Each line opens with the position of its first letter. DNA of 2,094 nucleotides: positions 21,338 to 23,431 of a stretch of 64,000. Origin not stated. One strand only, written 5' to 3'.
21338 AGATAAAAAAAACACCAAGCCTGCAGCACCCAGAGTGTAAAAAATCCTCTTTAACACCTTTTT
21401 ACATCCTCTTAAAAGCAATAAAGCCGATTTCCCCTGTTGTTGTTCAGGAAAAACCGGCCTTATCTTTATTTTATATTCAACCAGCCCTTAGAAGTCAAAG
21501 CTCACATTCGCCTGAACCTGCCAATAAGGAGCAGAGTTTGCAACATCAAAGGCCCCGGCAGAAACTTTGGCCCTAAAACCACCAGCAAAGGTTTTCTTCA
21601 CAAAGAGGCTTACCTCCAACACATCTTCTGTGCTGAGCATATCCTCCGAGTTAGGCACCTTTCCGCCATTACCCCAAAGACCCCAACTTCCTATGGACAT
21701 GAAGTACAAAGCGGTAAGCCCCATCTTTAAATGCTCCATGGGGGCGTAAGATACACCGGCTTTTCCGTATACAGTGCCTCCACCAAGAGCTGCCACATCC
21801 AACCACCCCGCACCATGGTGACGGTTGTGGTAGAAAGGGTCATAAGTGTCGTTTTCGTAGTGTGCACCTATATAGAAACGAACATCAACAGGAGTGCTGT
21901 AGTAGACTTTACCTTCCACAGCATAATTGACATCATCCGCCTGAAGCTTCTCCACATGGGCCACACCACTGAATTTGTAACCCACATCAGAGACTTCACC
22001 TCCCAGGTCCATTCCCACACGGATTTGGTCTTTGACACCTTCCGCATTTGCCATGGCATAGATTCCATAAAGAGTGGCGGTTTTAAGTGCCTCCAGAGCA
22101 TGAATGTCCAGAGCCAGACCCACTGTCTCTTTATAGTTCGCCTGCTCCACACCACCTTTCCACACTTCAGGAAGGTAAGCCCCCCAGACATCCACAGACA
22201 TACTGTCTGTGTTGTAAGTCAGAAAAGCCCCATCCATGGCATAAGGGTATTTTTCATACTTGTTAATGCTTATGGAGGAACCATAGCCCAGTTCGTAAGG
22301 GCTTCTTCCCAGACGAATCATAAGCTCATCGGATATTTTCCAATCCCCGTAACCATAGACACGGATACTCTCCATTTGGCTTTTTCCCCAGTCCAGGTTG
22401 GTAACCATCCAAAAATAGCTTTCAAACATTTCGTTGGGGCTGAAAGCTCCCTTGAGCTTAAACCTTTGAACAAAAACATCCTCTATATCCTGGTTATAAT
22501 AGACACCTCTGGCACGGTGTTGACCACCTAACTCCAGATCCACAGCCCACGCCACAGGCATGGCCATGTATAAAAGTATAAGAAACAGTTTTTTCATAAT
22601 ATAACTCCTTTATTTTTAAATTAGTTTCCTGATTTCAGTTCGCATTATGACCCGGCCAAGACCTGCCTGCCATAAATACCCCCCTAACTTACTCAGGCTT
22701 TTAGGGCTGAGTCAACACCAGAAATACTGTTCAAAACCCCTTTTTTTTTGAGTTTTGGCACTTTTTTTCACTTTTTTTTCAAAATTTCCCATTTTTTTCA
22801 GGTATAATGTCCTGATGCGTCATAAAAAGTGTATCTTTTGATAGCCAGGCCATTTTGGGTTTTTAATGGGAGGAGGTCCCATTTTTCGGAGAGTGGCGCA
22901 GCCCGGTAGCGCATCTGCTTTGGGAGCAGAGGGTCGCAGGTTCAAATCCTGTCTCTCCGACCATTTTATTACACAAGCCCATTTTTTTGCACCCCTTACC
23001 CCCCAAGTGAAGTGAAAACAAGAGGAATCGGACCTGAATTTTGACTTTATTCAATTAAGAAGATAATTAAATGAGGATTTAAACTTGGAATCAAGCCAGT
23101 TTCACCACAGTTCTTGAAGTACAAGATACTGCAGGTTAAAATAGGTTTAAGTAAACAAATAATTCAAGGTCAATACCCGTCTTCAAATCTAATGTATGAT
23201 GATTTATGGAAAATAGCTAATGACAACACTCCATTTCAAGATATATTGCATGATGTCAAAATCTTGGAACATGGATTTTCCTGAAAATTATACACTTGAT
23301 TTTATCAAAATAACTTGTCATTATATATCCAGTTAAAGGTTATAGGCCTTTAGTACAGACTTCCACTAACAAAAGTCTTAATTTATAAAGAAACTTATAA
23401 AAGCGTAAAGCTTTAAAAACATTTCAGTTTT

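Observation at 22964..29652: AT-rich three-gene defence island wedged between tRNA-Pro and the 3' end of rpoC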

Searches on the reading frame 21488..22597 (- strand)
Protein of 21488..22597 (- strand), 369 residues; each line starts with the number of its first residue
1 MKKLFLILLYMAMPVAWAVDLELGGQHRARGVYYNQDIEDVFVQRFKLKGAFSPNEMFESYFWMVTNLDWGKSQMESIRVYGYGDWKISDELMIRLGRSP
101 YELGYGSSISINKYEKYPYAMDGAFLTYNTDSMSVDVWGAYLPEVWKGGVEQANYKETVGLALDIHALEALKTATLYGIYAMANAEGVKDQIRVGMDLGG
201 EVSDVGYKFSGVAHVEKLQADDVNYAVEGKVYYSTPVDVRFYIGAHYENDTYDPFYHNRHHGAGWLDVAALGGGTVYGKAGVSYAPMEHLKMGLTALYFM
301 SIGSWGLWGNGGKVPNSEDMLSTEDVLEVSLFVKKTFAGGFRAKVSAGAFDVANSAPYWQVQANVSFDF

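Call 16: search_protein_families(library=pfam, proteins=[window:21488-22597:-], max_evalue=0.0001)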
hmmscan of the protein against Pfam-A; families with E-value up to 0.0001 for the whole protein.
window:21488-22597:- (369 aa): 0 families

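Call 17: find_encoding_contigs(protein=window:21488-22597:-, flank=10000, max_places=10)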
Protein window:21488-22597:- (369 aa): no gene with exactly this product is on record in the collection.

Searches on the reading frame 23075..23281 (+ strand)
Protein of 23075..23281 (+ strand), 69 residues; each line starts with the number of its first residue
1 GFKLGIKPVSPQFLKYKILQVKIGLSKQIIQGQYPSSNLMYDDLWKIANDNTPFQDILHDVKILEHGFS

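Call 76: search_protein_families(library=pfam, proteins=[window:23075-23281:+], max_evalue=10)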
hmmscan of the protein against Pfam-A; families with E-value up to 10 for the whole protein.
seq(69 aa): 0 families
